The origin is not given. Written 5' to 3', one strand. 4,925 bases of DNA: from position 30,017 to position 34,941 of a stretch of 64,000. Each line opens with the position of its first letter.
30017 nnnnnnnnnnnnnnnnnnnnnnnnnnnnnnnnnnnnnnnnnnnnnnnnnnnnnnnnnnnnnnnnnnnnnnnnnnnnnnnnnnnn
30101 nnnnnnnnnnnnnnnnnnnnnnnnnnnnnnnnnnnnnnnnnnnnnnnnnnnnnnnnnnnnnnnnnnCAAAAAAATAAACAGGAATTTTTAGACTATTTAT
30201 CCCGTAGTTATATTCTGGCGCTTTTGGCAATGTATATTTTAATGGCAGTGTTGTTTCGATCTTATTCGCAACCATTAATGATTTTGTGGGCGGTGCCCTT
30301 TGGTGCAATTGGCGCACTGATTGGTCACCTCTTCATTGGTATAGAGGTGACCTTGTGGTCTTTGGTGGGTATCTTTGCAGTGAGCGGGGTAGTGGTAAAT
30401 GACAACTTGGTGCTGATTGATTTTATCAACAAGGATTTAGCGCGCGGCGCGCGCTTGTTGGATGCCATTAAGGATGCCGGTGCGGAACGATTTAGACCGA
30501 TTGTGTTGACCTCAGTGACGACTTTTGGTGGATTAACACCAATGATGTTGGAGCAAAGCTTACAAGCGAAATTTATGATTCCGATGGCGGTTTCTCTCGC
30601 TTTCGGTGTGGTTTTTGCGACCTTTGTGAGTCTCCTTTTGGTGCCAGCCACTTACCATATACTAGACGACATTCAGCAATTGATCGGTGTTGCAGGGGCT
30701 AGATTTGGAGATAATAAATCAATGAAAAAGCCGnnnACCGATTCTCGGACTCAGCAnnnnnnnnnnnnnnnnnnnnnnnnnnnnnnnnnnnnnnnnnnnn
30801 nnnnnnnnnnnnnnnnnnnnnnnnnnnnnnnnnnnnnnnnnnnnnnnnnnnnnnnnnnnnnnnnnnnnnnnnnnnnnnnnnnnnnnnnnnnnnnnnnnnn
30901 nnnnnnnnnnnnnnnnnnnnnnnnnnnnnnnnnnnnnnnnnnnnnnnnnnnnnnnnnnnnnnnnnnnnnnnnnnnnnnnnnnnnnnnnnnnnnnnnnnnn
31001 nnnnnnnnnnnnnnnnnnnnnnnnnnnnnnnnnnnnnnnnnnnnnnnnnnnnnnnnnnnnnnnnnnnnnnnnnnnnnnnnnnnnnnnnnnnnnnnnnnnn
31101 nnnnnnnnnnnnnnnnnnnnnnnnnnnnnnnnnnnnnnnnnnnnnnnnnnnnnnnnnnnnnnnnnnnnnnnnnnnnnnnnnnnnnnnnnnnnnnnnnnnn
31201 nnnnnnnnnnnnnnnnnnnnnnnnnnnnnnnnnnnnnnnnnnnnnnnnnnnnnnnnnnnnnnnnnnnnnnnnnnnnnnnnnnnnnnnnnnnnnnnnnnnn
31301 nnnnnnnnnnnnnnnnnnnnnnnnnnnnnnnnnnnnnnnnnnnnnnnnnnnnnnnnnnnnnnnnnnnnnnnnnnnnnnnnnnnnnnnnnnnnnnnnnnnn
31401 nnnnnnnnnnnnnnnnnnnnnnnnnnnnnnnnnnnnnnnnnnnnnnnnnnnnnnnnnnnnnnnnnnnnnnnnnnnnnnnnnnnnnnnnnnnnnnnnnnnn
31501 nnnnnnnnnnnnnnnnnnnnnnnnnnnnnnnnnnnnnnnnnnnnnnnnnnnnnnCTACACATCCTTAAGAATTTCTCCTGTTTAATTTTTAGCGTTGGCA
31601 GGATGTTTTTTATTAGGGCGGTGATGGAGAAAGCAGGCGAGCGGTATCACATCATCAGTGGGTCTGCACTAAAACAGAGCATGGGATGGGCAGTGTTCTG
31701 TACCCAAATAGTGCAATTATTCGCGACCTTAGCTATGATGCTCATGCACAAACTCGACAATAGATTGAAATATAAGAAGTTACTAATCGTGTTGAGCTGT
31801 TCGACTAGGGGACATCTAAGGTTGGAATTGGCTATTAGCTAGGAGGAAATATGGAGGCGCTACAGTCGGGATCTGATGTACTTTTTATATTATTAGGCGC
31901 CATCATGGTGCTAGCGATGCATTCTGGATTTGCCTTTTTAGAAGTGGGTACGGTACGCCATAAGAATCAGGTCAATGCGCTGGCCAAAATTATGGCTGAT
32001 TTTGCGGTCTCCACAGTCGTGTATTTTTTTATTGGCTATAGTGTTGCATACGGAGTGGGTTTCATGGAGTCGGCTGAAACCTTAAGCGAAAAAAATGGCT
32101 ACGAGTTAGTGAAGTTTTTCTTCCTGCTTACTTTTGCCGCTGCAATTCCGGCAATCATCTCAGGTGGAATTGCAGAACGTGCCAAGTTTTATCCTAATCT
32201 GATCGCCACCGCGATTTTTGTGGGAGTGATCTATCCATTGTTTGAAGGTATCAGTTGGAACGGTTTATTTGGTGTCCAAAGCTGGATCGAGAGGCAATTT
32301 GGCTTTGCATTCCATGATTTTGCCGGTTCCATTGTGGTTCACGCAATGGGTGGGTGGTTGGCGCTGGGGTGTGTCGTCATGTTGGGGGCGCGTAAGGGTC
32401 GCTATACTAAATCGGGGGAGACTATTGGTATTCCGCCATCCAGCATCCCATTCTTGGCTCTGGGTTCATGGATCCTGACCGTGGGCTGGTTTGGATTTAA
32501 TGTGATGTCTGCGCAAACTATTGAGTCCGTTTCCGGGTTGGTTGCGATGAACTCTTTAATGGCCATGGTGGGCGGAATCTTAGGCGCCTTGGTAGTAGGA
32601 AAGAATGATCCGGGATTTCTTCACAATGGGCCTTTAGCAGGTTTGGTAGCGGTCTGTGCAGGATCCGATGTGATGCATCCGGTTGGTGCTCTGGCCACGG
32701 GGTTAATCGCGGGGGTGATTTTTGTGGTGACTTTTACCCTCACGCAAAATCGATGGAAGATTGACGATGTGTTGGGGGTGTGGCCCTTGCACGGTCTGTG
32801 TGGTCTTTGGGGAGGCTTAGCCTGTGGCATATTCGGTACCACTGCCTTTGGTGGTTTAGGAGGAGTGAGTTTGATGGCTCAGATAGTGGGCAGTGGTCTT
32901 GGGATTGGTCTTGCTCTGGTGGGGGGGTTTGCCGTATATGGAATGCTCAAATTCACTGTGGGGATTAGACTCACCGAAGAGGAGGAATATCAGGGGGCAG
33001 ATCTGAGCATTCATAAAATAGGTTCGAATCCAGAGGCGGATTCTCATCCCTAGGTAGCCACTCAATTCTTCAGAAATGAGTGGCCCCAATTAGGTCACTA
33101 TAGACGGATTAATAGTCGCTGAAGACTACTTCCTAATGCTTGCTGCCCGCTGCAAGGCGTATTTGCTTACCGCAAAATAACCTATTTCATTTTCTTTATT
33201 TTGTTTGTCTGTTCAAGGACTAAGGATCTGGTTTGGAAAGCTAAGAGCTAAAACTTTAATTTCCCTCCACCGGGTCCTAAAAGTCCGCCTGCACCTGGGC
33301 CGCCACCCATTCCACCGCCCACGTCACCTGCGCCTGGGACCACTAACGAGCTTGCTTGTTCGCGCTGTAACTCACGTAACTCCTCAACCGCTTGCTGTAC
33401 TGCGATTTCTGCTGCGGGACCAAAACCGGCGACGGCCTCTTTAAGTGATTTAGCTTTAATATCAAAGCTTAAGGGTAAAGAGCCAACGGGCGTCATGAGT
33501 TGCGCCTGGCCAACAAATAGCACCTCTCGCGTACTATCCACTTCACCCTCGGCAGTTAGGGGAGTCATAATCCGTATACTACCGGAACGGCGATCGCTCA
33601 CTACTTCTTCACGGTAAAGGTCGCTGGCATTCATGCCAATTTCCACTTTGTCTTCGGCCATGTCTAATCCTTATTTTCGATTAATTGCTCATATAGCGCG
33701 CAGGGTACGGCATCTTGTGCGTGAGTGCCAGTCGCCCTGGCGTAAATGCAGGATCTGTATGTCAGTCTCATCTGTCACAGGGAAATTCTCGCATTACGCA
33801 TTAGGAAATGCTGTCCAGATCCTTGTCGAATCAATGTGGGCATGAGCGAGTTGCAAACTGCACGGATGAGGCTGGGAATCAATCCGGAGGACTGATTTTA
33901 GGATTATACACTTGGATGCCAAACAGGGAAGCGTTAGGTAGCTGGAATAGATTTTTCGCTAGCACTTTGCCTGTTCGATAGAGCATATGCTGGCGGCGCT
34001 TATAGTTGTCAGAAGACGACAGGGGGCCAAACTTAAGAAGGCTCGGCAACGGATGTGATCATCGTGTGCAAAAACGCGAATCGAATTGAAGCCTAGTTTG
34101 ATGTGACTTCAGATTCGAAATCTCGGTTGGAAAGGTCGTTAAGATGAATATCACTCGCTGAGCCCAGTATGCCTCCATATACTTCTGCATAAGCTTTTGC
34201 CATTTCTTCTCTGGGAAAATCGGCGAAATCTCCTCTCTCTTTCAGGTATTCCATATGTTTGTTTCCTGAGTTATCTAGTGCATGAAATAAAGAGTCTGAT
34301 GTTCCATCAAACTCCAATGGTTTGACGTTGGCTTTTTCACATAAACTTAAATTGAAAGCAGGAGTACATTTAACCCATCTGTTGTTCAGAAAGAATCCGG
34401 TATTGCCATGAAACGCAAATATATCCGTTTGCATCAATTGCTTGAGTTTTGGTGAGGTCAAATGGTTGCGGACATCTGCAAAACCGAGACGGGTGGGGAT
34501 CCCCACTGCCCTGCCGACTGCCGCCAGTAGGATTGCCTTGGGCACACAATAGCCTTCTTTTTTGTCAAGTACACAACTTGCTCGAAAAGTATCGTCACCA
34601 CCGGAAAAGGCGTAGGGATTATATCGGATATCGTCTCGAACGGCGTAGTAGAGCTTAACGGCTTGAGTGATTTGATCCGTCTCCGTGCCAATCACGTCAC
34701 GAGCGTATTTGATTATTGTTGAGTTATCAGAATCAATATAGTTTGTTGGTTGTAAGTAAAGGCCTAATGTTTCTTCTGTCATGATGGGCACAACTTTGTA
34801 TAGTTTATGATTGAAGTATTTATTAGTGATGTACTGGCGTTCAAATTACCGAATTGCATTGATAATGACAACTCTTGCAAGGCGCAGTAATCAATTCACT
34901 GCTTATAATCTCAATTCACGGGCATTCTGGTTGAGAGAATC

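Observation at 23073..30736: Divergent tolC with a type II thioesterase-MFP-RND operon; orphan TEII leading an efflux operon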

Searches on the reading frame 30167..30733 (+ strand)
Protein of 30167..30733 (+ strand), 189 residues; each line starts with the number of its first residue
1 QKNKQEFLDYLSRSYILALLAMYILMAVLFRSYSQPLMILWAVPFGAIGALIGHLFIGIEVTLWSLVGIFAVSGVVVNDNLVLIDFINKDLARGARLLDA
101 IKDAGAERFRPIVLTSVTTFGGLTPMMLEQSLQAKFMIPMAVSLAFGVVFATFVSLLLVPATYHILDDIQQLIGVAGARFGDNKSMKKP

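Call 81: search_solved_structures(query=window:30167-30733:+, max_evalue=1e-8, show_alignments=3)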
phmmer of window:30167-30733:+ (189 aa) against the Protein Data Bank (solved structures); distinct sequences matched with E-value up to 1e-8: 74 (the best 60 are shown).
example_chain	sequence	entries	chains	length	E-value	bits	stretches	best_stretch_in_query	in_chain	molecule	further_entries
9lyq_B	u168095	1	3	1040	1.3e-24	90.2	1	16-169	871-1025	Multidrug resistance protein MdtB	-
8yr0_A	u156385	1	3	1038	1.4e-21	80.3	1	17-167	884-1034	Cation/multidrug efflux pump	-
7wlv_A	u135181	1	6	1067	8.5e-20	74.5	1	17-167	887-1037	Efflux pump membrane transporter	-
8z1u_A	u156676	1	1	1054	2.1e-19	73.2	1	15-167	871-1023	Efflux pump membrane transporter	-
9e9f_B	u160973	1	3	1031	7.3e-19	71.5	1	15-166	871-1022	Efflux pump membrane transporter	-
4k0e_A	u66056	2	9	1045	1.6e-18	70.3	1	17-167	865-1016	Heavy metal cation tricomponent efflux pump ZneA(CzcA-like)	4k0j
7cz9_A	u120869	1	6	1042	1.1e-17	67.7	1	17-166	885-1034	Efflux pump membrane transporter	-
8zxs_A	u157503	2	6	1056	1.1e-17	67.6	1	17-166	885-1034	Efflux pump membrane transporter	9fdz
8gjj_B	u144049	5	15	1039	1.5e-17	67.2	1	14-171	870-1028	Efflux pump membrane transporter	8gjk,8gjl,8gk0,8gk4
5t0o_A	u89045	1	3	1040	3.3e-17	66.1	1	12-171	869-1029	CmeB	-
5lq3_A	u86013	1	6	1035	9e-17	64.7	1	12-171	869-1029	CmeB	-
8f3e_A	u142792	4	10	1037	2.8e-15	59.8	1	14-163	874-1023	Efflux pump membrane transporter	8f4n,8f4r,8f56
4mt1_A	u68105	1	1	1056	4.6e-15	59.1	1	15-165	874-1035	Drug efflux protein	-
6vkt_A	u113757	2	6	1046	6.2e-15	58.7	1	14-165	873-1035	Efflux pump membrane transporter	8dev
6vks_A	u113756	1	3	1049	6.2e-15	58.7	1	14-165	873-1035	Efflux pump membrane transporter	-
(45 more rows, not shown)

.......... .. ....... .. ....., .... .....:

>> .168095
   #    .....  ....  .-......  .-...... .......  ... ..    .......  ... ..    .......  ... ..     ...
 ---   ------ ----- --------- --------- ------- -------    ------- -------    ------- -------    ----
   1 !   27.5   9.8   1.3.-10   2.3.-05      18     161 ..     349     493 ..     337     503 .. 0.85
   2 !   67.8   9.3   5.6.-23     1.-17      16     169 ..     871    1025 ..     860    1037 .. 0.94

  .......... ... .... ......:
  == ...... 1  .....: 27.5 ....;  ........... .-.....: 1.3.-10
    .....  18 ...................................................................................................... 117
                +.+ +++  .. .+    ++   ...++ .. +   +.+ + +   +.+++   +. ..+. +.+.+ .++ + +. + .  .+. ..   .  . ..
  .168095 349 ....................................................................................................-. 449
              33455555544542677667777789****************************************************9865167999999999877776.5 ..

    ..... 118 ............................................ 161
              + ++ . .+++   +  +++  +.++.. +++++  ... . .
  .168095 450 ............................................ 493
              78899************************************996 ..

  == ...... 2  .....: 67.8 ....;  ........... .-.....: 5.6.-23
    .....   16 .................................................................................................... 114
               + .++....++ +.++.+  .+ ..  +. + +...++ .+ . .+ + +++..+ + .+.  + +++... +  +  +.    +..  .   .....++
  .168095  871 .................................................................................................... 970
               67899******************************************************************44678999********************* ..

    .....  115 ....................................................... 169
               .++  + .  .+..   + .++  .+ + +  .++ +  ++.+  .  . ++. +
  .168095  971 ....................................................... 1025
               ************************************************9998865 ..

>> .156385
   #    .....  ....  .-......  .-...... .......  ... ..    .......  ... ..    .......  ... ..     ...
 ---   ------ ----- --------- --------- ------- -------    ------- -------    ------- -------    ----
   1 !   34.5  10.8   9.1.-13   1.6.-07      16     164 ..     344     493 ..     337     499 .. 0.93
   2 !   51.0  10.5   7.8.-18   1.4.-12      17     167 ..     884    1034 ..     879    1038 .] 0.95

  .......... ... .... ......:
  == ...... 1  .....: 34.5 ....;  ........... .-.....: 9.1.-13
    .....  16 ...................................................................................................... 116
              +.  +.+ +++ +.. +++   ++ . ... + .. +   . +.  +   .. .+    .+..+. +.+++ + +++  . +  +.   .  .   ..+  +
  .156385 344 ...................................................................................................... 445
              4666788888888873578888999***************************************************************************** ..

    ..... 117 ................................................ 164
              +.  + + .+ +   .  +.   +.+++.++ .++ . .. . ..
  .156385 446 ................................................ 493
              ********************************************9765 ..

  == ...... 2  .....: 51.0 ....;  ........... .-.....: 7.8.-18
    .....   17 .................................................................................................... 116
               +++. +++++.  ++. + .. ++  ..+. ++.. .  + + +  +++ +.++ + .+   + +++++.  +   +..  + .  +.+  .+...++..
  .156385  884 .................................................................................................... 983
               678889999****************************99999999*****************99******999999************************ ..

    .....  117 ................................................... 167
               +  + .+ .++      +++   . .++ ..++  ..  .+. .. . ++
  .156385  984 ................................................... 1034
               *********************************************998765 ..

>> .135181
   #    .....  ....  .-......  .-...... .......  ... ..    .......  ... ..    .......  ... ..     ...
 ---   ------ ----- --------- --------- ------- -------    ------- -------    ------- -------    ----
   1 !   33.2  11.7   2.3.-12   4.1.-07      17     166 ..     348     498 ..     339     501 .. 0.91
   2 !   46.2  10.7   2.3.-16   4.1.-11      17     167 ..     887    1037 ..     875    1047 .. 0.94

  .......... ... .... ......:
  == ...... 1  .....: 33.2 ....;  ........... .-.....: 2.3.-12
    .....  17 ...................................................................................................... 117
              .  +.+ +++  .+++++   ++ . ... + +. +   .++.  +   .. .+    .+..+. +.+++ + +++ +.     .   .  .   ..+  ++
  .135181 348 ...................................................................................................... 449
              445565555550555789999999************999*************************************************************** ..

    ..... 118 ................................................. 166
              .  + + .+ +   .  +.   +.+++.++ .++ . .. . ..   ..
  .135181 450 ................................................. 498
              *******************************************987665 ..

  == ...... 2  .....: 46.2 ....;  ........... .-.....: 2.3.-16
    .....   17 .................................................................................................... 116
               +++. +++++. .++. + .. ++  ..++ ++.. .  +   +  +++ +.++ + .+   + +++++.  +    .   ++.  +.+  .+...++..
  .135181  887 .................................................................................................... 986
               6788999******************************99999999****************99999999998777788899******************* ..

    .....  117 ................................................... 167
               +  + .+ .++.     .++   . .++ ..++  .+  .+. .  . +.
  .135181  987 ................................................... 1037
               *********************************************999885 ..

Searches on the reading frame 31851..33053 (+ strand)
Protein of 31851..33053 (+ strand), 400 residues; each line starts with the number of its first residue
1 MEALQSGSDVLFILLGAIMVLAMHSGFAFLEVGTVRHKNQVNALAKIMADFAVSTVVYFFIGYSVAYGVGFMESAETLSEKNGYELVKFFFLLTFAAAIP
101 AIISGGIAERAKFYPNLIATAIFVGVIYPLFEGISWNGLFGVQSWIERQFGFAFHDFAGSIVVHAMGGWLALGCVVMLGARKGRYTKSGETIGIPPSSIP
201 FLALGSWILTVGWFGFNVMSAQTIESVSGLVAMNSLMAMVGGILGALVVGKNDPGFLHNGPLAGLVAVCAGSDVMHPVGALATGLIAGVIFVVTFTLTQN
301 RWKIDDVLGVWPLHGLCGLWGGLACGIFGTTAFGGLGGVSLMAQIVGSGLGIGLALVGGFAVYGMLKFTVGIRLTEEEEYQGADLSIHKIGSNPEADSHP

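Call 3: search_protein_families(library=pfam, proteins=[window:31851-33053:+])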
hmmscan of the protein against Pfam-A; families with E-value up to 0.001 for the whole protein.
window:31851-33053:+ (400 aa): 1 family
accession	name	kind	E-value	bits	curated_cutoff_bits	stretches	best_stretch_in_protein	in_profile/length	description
PF00909.26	Ammonium_transp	-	2.7e-86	290.2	23.2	1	12-389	2-395/399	Ammonium Transporter Family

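Call 4: search_protein_families(library=ncbifam, proteins=[window:31851-33053:+])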
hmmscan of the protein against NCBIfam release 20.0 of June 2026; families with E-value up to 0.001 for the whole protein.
window:31851-33053:+ (400 aa): 3 families
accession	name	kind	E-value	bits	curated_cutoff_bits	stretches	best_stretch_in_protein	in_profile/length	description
TIGR00836.1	amt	subfamily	4.9e-87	292.5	343.3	1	9-389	1-402/406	ammonium transporter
TIGR03644.1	marine_trans_1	hypoth_equivalog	1.1e-72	245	514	1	9-386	4-394/404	probable ammonium transporter, marine subtype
NF007947.0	PRK10666.1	equivalog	9.2e-37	126.9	657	1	7-388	29-421/428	ammonium transporter AmtB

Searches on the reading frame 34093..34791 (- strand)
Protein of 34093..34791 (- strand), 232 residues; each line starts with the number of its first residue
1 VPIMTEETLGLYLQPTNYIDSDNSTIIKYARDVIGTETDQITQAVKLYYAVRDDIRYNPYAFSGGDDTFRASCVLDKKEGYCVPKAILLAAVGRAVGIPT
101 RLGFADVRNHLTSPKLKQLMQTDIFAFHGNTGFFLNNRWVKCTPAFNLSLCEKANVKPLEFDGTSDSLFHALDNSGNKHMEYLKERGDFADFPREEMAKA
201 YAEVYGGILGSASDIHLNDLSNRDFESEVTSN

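Call 7: search_protein_families(library=pfam, proteins=[window:34093-34791:-])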
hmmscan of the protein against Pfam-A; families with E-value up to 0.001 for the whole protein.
window:34093-34791:- (232 aa): 1 family
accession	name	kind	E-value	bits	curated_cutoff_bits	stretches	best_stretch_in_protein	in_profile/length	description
PF01841.26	Transglut_core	-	7.3e-16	58.8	23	1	28-144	2-108/108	Transglutaminase-like superfamily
